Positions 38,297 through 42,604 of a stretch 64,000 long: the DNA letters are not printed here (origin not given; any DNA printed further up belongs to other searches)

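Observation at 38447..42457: Topoisomerase III fused to a RecD2-like helicase domain in which every ATPase motif is degenerate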

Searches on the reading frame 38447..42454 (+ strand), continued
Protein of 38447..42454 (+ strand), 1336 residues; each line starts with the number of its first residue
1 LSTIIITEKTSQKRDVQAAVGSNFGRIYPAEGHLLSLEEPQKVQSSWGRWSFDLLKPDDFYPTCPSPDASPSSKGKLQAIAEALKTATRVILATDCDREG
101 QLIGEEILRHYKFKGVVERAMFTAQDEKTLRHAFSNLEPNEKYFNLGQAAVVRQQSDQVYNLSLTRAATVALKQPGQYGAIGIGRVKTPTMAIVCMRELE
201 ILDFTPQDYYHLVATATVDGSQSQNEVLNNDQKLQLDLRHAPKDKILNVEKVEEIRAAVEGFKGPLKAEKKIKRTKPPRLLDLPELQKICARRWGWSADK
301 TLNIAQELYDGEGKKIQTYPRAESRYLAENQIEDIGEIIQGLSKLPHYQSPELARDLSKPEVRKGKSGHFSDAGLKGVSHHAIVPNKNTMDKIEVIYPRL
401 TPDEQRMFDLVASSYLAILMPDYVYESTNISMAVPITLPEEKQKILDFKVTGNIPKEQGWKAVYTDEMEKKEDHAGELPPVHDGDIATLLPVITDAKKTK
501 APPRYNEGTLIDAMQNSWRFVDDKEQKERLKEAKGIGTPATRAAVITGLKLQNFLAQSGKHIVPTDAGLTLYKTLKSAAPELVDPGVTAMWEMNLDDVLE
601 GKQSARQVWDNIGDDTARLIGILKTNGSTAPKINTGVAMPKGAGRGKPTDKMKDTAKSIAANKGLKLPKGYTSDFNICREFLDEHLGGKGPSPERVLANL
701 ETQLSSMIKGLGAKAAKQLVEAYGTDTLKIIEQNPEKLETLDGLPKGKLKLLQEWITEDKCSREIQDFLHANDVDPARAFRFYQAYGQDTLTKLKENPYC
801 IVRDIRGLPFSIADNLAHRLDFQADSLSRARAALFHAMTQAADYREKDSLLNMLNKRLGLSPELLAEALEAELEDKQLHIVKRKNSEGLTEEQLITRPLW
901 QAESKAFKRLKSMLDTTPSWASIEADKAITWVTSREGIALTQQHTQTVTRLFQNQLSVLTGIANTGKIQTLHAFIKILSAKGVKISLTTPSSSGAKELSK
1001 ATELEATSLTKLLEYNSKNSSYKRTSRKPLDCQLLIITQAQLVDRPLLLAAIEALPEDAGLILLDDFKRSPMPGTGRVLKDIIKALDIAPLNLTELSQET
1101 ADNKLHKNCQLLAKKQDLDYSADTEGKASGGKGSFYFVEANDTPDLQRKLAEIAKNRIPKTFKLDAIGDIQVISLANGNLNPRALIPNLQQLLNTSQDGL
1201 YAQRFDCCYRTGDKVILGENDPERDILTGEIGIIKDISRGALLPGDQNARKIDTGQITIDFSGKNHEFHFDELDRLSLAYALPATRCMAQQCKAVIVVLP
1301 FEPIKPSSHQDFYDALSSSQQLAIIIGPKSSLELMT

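Call 16: find_encoding_contigs(protein=P0017, flank=8000, max_places=2)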
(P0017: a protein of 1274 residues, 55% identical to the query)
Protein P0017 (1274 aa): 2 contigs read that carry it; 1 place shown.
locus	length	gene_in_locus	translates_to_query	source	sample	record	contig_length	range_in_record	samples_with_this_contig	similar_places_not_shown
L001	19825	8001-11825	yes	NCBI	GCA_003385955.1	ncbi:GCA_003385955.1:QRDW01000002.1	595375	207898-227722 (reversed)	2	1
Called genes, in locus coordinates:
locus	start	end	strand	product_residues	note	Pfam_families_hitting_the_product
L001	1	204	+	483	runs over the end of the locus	PF08269:dCache_2, PF17200:sCache_2, PF17201:Cache_3-Cache_2, PF07730:HisKA_3, PF13581:HATPase_c_2 (weak), PF02518:HATPase_c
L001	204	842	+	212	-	PF00072:Response_reg, PF00196:GerE, PF08281:Sigma70_r4_2 (weak)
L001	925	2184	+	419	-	PF03572:Peptidase_S41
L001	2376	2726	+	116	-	PF01042:Ribonuc_L-PSP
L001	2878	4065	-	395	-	PF03594:BenE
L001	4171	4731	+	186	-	PF01381:HTH_3, PF13560:HTH_31 (weak), PF07883:Cupin_2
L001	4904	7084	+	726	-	PF00270:DEAD, PF00271:Helicase_C, PF03880:DbpA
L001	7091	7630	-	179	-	-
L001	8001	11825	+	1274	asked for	PF01751:Toprim, PF01131:Topoisom_bac, PF14520:HHH_5 (faint), PF14490:HHH_RecD2, PF13245:AAA_19, PF13604:AAA_30, PF18335:SH3_13 (weak)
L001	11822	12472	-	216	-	PF13021:DUF3885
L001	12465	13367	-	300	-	PF00126:HTH_1, PF03466:LysR_substrate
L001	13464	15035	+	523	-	PF00501:AMP-binding, PF13193:AMP-binding_C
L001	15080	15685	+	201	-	PF08348:PAS_6, PF13309:HTH_22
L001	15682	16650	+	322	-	PF00291:PALP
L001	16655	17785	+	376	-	PF00155:Aminotran_1_2, PF00266:Aminotran_5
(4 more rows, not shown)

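Call 17: find_encoding_contigs(protein=P0021, flank=8000, max_places=2)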
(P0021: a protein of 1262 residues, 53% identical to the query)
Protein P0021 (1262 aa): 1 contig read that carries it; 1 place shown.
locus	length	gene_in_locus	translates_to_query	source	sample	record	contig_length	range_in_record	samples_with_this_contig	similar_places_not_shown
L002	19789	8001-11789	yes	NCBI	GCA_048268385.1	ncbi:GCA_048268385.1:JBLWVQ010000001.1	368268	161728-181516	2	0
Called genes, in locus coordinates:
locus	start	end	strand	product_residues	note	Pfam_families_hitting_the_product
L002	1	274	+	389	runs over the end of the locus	PF01497:Peripla_BP_2 (weak)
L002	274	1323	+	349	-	PF01032:FecCD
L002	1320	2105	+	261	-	PF00005:ABC_tran, PF02463:SMC_N (faint), PF13304:AAA_21 (faint)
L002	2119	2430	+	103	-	PF09981:DUF2218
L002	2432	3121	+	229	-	PF01618:MotA_ExbB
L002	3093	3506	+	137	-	PF02472:ExbD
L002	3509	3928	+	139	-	PF02472:ExbD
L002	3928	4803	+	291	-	PF13103:TonB_2, PF03544:TonB_C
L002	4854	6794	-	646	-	PF00270:DEAD, PF00271:Helicase_C, PF03880:DbpA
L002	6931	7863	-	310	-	PF05971:Methyltransf_10, PF05175:MTS (weak)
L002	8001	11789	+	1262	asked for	PF01751:Toprim, PF01131:Topoisom_bac, PF14490:HHH_RecD2, PF13245:AAA_19, PF13604:AAA_30, PF18335:SH3_13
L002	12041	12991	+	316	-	PF13379:NMT1_2, PF09084:NMT1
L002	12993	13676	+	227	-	PF03070:TENA_THI-4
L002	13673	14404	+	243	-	PF03193:RsgA_GTPase (faint), PF00005:ABC_tran, PF02463:SMC_N (faint), PF13304:AAA_21 (faint)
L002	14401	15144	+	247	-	PF00528:BPD_transp_1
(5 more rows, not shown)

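Call 18: find_encoding_contigs(protein=P0007, flank=8000, max_places=2)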
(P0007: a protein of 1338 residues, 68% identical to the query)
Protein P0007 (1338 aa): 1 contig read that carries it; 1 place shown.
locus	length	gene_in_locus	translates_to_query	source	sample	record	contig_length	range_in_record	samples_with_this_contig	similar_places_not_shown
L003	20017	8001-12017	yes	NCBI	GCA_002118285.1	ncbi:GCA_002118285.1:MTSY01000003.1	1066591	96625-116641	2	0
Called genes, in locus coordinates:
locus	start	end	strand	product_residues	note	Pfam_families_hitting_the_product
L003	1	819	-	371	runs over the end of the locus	-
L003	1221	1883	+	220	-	-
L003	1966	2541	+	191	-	-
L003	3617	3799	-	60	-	-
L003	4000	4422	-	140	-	-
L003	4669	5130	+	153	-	-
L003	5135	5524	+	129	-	PF05154:TM2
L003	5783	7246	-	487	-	-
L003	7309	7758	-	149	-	PF03592:Terminase_2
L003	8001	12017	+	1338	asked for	PF01751:Toprim, PF01131:Topoisom_bac, PF14490:HHH_RecD2, PF13245:AAA_19, PF13604:AAA_30, PF18335:SH3_13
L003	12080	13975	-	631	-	PF00512:HisKA, PF02518:HATPase_c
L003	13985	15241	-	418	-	PF13433:Peripla_BP_5, PF13458:Peripla_BP_6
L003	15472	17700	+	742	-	PF02743:dCache_1 (weak), PF17201:Cache_3-Cache_2 (faint), PF08448:PAS_4 (faint), PF00512:HisKA, PF02518:HATPase_c, PF13589:HATPase_c_3 (weak)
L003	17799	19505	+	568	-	PF00072:Response_reg, PF00990:GGDEF, PF00563:EAL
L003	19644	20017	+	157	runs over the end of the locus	PF00903:Glyoxalase (weak)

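Call 19: find_encoding_contigs(protein=P0030, flank=8000, max_places=2)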
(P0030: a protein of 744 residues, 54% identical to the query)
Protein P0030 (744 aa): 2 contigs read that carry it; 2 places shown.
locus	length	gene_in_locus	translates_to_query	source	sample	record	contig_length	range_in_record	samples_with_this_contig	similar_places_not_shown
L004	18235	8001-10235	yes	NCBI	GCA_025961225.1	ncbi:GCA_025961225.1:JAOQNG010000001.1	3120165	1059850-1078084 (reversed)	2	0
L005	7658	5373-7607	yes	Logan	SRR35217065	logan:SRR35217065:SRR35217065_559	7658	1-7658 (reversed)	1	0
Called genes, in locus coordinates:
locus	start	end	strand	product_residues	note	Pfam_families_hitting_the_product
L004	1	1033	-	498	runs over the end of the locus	PF00672:HAMP, PF00512:HisKA, PF02518:HATPase_c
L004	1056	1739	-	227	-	PF00072:Response_reg, PF00486:Trans_reg_C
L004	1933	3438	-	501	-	PF00089:Trypsin, PF13365:Trypsin_2, PF00595:PDZ, PF13180:PDZ_2, PF14685:PDZ_Tricorn (faint), PF17820:PDZ_6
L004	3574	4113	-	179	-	PF00515:TPR_1 (faint), PF13428:TPR_14 (faint), PF13431:TPR_17 (faint), PF13181:TPR_8 (faint), PF13371:TPR_9 (weak), PF07719:TPR_2 (weak), PF13432:TPR_16 (weak), PF13371:TPR_9 (weak), +2 more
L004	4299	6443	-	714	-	PF00009:GTP_EFTU, PF22042:EF-G_D2, PF03144:GTP_EFTU_D2, PF14492:EFG_III, PF03764:EFG_IV, PF00679:EFG_C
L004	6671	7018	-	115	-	PF01042:Ribonuc_L-PSP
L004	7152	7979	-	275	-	PF00089:Trypsin, PF13365:Trypsin_2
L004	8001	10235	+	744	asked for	PF01751:Toprim, PF01131:Topoisom_bac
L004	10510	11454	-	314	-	PF01548:DEDD_Tnp_IS110, PF02371:Transposase_20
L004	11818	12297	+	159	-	-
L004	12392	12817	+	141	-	-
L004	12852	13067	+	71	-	-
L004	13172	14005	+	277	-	-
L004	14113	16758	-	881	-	PF13506:Glyco_transf_21, PF00535:Glycos_transf_2, PF13641:Glyco_tranf_2_3, PF13632:Glyco_trans_2_3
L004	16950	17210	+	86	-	-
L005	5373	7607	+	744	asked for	PF01751:Toprim, PF01131:Topoisom_bac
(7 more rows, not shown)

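Call 25: find_encoding_contigs(protein=P0002, flank=10000, max_places=1)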
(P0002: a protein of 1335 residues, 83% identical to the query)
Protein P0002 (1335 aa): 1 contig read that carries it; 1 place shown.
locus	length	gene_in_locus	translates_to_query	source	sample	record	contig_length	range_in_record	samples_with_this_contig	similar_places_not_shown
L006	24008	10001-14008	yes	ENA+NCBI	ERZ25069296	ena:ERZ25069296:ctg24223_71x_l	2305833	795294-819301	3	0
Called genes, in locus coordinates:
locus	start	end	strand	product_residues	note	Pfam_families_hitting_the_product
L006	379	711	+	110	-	-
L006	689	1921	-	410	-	PF13542:HTH_Tnp_ISL3, PF01610:DDE_Tnp_ISL3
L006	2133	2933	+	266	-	-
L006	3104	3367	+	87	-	-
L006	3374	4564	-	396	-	-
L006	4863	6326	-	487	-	-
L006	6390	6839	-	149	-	PF03592:Terminase_2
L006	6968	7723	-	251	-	-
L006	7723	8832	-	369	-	PF13407:Peripla_BP_4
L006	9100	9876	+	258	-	-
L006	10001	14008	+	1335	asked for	PF01751:Toprim, PF01131:Topoisom_bac, PF14490:HHH_RecD2, PF13245:AAA_19, PF13604:AAA_30, PF18335:SH3_13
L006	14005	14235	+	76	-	-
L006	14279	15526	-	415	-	PF00512:HisKA, PF02518:HATPase_c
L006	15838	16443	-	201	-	-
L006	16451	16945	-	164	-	PF13458:Peripla_BP_6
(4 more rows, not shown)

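Call 26: find_encoding_contigs(protein=P0003, flank=10000, max_places=1)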
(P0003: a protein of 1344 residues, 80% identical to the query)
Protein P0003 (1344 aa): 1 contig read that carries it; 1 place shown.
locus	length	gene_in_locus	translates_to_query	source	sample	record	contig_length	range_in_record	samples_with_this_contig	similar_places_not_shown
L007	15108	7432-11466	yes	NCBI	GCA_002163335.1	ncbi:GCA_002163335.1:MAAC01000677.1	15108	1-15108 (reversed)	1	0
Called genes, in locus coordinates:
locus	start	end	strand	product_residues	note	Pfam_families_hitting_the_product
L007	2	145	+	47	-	?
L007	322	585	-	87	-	-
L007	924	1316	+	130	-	PF04828:GFA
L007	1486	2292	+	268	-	PF04326:SLFN_AlbA_2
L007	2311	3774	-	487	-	-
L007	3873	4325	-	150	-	PF03592:Terminase_2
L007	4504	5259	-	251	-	-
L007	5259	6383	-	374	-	PF00532:Peripla_BP_1 (weak), PF13407:Peripla_BP_4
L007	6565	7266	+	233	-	PF00117:GATase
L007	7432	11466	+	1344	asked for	PF01751:Toprim, PF01131:Topoisom_bac, PF14490:HHH_RecD2, PF13245:AAA_19, PF13604:AAA_30, PF18335:SH3_13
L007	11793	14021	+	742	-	PF00672:HAMP (faint), PF00512:HisKA, PF02518:HATPase_c, PF13589:HATPase_c_3 (faint)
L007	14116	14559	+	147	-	PF00903:Glyoxalase (weak), PF12681:Glyoxalase_2 (faint)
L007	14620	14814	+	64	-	PF11287:DUF3088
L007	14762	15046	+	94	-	-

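Call 47: search_protein_families(library=pfam, proteins=[P0025, P0011, P0024], max_evalue=0.01)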
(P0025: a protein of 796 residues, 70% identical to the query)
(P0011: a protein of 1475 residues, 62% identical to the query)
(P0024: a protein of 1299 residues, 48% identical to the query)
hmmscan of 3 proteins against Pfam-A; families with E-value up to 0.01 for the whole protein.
P0025 (796 aa): 3 families
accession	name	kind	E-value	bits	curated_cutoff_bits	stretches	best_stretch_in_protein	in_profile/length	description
PF01131.25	Topoisom_bac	-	2.8e-90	303.7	35.1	1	142-587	2-409/411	DNA topoisomerase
PF01751.28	Toprim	-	1.6e-13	51.1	23.1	1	3-112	1-81/96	Toprim domain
PF00270.35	DEAD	-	3e-08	34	26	1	729-789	3-69/167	DEAD/DEAH box helicase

P0011 (1475 aa): 6 families
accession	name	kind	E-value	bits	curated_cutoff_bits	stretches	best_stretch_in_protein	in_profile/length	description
PF01131.25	Topoisom_bac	-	2e-85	287.7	35.1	1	142-612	2-409/411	DNA topoisomerase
PF14490.11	HHH_RecD2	-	7.5e-14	51.8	27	1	777-864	6-89/92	ATP-dependent RecD2 DNA helicase HHH domain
PF01751.28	Toprim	-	5.5e-13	49.3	23.1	1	3-112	1-81/96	Toprim domain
PF18335.7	SH3_13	-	2.8e-10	40.3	41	1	1247-1302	1-57/65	ATP-dependent RecD-like DNA helicase SH3 domain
PF13604.12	AAA_30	-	6.9e-08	32.9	27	1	966-1122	5-145/191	AAA domain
PF13245.12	AAA_19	-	2.6e-07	31.3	25.1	1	982-1108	12-133/134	AAA domain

P0024 (1299 aa): 3 families
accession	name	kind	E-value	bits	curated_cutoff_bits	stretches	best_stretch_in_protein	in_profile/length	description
PF01131.25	Topoisom_bac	-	6.5e-92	309.1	35.1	1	150-597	3-409/411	DNA topoisomerase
PF01751.28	Toprim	-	1.5e-12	47.9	23.1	1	10-125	1-85/96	Toprim domain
PF18335.7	SH3_13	-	8.7e-09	35.5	41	1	1170-1233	1-65/65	ATP-dependent RecD-like DNA helicase SH3 domain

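Call 51: find_encoding_contigs(protein=P0025, flank=5000, max_places=4)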
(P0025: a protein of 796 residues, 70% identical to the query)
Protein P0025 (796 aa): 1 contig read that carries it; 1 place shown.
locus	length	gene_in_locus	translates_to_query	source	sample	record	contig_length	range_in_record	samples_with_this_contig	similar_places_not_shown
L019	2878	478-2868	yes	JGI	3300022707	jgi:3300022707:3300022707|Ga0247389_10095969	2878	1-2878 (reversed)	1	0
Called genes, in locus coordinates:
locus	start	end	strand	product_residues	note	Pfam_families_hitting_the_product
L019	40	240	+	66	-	-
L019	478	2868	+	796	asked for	PF01751:Toprim, PF01131:Topoisom_bac, PF00270:DEAD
